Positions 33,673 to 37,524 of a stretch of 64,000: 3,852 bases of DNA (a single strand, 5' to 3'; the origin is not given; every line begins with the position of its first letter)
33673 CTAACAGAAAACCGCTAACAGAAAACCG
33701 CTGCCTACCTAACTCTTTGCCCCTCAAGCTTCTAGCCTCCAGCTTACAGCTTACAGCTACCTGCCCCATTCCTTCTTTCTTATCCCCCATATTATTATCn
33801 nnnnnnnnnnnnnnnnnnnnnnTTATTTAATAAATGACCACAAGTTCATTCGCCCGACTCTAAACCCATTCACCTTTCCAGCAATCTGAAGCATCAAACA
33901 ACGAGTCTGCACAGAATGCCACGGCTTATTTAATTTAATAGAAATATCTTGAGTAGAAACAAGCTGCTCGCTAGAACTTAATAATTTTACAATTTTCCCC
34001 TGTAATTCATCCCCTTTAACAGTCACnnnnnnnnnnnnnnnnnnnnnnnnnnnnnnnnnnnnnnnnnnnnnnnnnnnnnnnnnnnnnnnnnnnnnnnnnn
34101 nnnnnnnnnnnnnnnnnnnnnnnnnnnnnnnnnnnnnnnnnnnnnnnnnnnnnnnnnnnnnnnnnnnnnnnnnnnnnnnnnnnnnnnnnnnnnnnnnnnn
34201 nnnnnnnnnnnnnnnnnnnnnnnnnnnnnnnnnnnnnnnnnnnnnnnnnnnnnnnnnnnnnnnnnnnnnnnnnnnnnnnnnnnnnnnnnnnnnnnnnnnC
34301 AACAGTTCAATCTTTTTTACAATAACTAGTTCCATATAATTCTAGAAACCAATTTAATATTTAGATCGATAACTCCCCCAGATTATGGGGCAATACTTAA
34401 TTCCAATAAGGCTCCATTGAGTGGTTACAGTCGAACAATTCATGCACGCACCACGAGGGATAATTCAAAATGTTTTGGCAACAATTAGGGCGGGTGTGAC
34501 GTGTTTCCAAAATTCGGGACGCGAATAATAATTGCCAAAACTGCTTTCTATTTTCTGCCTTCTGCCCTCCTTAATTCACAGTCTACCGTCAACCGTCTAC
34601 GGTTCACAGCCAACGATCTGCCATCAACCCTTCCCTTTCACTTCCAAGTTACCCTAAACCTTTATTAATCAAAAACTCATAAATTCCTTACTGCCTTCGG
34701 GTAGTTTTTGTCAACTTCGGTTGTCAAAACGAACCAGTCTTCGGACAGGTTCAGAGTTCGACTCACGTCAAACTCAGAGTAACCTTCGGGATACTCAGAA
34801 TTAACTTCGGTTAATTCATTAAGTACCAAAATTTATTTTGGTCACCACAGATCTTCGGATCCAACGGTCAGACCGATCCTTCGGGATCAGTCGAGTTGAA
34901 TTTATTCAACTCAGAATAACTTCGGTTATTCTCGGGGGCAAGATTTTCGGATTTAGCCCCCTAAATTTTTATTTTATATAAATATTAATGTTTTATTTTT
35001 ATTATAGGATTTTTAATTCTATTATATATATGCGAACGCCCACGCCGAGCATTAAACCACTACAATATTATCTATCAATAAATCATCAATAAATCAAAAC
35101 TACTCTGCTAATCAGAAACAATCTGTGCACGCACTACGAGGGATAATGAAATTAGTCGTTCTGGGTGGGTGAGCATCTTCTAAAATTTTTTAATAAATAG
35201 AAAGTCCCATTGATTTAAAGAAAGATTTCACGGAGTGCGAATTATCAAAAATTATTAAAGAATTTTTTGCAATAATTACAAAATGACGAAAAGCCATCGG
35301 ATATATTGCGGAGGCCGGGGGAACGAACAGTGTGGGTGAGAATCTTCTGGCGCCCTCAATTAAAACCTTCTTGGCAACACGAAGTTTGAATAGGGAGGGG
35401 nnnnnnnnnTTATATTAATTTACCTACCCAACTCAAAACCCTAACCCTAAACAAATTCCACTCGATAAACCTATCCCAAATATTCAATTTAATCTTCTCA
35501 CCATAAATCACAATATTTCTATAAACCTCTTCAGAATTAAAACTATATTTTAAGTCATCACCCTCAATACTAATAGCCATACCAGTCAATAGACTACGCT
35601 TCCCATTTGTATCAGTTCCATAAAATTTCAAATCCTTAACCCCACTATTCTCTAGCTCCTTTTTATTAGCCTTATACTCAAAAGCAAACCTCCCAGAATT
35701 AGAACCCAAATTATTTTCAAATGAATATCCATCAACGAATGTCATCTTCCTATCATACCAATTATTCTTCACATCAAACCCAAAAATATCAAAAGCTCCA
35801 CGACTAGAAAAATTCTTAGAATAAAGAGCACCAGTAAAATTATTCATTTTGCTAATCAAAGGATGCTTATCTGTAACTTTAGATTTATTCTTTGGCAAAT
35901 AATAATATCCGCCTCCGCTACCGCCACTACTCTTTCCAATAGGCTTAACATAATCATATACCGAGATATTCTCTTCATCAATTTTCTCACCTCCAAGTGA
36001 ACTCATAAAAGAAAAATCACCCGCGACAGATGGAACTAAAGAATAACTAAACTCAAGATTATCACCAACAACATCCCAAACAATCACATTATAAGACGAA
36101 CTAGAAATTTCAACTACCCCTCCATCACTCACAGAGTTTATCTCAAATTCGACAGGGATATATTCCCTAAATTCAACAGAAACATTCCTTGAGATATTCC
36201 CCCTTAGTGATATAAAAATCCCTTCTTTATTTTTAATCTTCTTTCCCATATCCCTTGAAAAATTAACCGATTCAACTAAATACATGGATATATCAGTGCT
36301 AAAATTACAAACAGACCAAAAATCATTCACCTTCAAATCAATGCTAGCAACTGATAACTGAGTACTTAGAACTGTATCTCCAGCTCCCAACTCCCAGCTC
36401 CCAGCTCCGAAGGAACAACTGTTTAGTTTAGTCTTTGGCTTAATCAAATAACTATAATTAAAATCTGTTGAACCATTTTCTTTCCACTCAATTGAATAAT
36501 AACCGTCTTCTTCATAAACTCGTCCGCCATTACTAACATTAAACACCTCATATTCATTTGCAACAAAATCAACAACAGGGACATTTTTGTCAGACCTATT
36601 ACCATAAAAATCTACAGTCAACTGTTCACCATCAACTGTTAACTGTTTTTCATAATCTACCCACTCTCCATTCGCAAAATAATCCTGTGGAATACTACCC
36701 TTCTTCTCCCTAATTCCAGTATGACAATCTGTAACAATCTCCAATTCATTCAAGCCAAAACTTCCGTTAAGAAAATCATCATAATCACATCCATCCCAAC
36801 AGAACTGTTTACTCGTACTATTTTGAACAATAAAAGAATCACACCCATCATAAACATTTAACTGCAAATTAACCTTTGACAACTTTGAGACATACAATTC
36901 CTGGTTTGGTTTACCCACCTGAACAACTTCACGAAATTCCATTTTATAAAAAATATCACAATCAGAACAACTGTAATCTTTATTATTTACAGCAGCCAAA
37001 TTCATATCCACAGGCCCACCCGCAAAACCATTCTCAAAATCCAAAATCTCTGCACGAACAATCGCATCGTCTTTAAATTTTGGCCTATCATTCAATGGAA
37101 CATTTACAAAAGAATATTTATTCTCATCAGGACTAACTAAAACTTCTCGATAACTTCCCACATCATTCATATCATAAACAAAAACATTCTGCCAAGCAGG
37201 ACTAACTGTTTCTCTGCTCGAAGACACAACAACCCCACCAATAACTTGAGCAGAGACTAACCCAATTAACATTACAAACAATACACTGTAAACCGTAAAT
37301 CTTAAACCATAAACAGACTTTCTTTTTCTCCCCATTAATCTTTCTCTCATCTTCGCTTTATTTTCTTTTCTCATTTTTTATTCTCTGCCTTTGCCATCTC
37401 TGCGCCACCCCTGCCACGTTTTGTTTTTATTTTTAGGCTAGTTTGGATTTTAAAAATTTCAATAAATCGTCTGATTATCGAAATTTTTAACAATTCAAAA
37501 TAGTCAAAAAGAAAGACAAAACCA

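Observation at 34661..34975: Candidate novel ncRNA: about 270 nt of back-to-back cUUCGg hairpins with its own TATA box and terminator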

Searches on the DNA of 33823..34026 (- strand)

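Call 84: search_with_rna_model(model_id=R1, sources=[L258, L259, L260, L261, L262], max_evalue=1, filters=off)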
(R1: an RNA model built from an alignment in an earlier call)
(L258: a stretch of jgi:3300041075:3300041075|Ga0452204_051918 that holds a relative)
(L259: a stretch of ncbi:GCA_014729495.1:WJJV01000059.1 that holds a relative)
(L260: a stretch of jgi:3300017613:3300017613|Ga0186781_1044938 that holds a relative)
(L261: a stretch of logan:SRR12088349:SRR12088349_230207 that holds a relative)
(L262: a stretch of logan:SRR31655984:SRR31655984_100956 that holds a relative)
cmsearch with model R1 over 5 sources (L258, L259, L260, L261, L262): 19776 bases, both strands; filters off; matches with E-value up to 1: 12.
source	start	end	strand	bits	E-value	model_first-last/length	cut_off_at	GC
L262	909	983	-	57.5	4e-10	1-81/81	no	0.37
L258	847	925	-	54.8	1.4e-09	1-81/81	no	0.43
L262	1021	1097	-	42.1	4.3e-07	1-81/81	no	0.44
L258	670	750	-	40.8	7.6e-07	1-81/81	no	0.47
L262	837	901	-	31.9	4.1e-05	1-81/81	no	0.43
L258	926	963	-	19.3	0.013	3-41/81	no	0.5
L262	942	1017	+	19.1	0.014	1-81/81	no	0.38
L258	402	476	-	18.8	0.016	1-81/81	no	0.23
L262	984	1007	-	14.8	0.095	47-70/81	no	0.42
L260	2431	2508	-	10.7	0.61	1-81/81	no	0.28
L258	3916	3989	+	10.3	0.71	1-81/81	no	0.34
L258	751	768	-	9.8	0.91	3-20/81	no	0.44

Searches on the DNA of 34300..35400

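Call 8: search_rna_families(source=window, start=34300, end=35400, threshold=evalue, max_evalue=10)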
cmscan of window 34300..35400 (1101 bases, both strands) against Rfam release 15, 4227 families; matches with E-value up to 10: 7.
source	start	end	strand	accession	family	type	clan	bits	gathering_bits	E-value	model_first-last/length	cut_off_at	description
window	34641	34678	-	RF01748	nuoG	Cis-reg;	-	17.3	33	0.79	1-43/43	no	nuoG RNA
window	35230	35305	-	RF01883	TUG1_2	Gene; lncRNA;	-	17.3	90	6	1-89/89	no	Taurine upregulated gene 1 conserved region 2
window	34973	35056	-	RF02350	psRNA6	Gene; sRNA;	-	16.3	60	0.046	1-333/333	no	Nitrosomonas sRNA psRNA6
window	34872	34888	+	RF01716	PhotoRC-I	Cis-reg;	-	16.1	45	0.27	28-44/44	no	PhotoRC-I RNA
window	34640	34709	+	RF02273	FsrA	Gene;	-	14.1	80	5.1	1-83/83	no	FsrA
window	34934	35005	-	RF01675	CrcZ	Gene; sRNA;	-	9.9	95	4.7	1-398/398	no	Pseudomonas sRNA CrcZ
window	34524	34586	+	RF00023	tmRNA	Gene;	CL00001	7.3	47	1.9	83-140/374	no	transfer-messenger RNA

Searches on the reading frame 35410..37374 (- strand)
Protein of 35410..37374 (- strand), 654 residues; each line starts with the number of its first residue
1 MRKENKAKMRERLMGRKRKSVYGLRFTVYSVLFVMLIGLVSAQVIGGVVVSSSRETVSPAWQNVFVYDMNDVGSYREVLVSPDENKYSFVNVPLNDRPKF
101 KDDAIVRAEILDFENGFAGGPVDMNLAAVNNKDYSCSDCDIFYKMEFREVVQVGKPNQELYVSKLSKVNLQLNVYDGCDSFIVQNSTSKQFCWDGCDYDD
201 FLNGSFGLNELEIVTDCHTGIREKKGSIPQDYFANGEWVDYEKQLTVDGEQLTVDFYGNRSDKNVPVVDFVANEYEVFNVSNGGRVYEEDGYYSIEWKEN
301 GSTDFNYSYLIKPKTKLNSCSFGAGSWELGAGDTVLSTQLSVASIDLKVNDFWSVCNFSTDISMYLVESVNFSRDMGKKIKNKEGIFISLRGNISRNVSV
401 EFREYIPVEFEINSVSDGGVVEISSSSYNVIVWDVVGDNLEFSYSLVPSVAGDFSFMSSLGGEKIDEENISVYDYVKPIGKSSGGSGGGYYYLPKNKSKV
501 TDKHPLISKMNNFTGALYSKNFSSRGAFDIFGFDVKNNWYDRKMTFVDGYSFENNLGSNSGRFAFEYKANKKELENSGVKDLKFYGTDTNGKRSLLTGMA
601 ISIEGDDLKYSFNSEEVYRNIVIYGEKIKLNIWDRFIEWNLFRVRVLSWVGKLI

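Call 16: search_protein_families(library=pfam, proteins=[window:35410-37374:-], max_evalue=0.001)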
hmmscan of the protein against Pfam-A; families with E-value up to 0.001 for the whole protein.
window:35410-37374:- (654 aa): 0 families

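Call 61: find_homologous_proteins(query=window:35410-37374:-, max_evalue=0.00001)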
Query window:35410-37374:- (654 aa): 18 proteins with E <= 0.00001 among 8000 candidates.
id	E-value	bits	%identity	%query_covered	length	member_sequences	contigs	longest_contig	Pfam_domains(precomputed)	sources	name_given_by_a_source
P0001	0.0e+0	1481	100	100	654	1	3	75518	-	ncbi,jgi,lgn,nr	ncbi:MAG: hypothetical protein PF542_02255 [Nanoarchaeota archaeon]|jgi:hypothetical protein|nr:hypo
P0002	2.4e-203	696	53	94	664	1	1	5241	-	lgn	-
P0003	9.9e-191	654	50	98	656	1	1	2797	-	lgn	-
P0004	9.5e-173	594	46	96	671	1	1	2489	-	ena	-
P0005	4.1e-158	546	45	96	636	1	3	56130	-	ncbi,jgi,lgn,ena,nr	ncbi:hypothetical protein GW932_02420 [archaeon]|nr:hypothetical protein [archaeon]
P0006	3.9e-156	540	45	95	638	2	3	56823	-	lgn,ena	-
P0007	7.1e-155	535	46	93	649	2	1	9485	-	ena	-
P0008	2.5e-140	487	42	94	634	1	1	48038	-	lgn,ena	-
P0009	9.9e-140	485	48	75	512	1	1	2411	-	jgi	jgi:hypothetical protein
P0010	5.1e-138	480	41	94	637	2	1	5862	-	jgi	jgi:hypothetical protein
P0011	9.3e-136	472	41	93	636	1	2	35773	-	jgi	-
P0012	1.9e-134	468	41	92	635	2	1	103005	-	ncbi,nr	ncbi:hypothetical protein KAS08_04350 [Candidatus Pacearchaeota archaeon]|nr:hypothetical protein [C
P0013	3.6e-134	467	42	93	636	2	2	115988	-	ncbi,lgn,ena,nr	ncbi:hypothetical protein K8R30_02865 [archaeon]|nr:hypothetical protein [archaeon]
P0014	1.4e-133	465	42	96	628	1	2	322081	-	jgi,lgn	jgi:hypothetical protein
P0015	4.0e-133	464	45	87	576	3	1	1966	-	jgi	jgi:hypothetical protein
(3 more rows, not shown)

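Call 62: find_encoding_contigs(protein=P0002, flank=4000, max_places=1)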
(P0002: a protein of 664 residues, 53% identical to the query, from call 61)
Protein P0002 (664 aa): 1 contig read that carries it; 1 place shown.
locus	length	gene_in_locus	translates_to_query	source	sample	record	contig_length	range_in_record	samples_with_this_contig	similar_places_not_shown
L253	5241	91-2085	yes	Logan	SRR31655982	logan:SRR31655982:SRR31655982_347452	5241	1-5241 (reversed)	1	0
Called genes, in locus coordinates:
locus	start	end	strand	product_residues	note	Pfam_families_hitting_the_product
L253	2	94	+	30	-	?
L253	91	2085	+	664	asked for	-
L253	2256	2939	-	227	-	-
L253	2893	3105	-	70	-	-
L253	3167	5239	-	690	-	?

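Call 63: find_encoding_contigs(protein=P0005, flank=4000, max_places=1)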
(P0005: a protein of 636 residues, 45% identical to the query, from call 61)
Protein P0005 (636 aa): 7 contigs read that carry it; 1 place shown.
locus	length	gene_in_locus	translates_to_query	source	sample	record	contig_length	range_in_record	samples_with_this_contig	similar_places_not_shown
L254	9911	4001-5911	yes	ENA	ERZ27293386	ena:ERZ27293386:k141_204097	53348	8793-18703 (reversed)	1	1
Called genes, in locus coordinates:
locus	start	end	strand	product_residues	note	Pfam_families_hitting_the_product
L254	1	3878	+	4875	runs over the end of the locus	PF19077:Big_13 (faint), PF16967:TcfC (faint), PF18962:Por_Secre_tail (faint)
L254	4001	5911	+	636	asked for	-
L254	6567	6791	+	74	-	-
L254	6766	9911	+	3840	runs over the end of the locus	PF13385:Laminin_G_3, PF00354:Pentaxin (weak), PF07705:CARDB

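Call 64: find_encoding_contigs(protein=P0008, flank=4000, max_places=1)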
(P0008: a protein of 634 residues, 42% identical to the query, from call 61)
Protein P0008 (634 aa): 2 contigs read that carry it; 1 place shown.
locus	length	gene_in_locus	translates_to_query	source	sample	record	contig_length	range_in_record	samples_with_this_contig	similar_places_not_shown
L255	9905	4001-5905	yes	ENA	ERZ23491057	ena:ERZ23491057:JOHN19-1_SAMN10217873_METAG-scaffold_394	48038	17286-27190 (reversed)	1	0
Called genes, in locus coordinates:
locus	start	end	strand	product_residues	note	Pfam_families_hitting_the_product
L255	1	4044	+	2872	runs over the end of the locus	PF17210:SdrD_B (faint), PF19077:Big_13 (faint), PF00629:MAM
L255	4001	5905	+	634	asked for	-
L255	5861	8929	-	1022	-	-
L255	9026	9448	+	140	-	-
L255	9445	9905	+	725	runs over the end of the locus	-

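Call 65: find_encoding_contigs(protein=P0012, flank=4000, max_places=1)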
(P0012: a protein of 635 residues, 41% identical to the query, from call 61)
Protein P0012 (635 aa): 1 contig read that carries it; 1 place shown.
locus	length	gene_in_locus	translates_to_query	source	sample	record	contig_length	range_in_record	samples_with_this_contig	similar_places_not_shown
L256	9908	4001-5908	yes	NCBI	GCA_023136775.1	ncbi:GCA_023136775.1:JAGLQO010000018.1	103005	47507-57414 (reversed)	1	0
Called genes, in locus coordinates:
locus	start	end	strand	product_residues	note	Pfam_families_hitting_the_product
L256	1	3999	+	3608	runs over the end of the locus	PF19077:Big_13 (faint), PF16967:TcfC (faint)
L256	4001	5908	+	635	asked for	-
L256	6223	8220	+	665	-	PF01674:Lipase_2 (weak), PF02089:Palm_thioest (weak), PF07819:PGAP1, PF00561:Abhydrolase_1 (weak), PF02450:LCAT (weak)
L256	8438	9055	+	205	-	PF01944:SpoIIM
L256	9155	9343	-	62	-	-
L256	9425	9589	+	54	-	-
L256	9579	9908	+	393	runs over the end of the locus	-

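Call 66: find_encoding_contigs(protein=P0014, flank=4000, max_places=1)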
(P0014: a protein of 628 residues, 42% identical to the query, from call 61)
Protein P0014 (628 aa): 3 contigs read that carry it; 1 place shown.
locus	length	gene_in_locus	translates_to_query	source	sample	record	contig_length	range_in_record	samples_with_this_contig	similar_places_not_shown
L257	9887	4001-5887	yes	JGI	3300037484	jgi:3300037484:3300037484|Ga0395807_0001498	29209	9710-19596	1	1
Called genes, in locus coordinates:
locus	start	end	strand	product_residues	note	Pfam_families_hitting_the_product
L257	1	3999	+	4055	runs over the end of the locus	PF16967:TcfC (faint), PF19077:Big_13 (faint)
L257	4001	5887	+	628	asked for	-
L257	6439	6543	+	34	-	-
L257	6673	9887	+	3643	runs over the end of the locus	-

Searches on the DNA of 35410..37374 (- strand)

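Call 67: search_with_rna_model(model_id=R1, sources=[L253, L254, L255, L256, L257, L251], max_evalue=1, filters=off)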
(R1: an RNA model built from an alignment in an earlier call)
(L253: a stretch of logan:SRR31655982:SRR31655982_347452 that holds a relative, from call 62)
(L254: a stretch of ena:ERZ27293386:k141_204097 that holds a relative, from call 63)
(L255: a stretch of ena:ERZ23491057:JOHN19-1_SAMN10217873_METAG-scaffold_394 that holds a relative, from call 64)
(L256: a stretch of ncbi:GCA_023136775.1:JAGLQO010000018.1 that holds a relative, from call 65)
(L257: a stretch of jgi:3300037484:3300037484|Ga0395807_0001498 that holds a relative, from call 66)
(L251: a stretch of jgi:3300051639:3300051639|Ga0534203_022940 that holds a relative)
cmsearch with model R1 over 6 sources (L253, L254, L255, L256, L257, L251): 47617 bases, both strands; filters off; matches with E-value up to 1: 8.
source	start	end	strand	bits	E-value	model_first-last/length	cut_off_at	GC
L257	5907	5989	-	50.7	2.1e-08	1-81/81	no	0.39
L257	6244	6334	-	49.6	3.6e-08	1-81/81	no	0.46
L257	6066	6137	-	38.3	5.6e-06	1-81/81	no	0.43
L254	5932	6017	-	37.6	7.7e-06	1-81/81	no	0.42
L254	6117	6195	-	36.4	1.3e-05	1-81/81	no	0.43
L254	6027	6106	-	34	4e-05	1-81/81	no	0.43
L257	5997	6057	-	18.8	0.037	1-81/81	no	0.41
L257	6097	6172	+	13.9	0.35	1-81/81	no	0.24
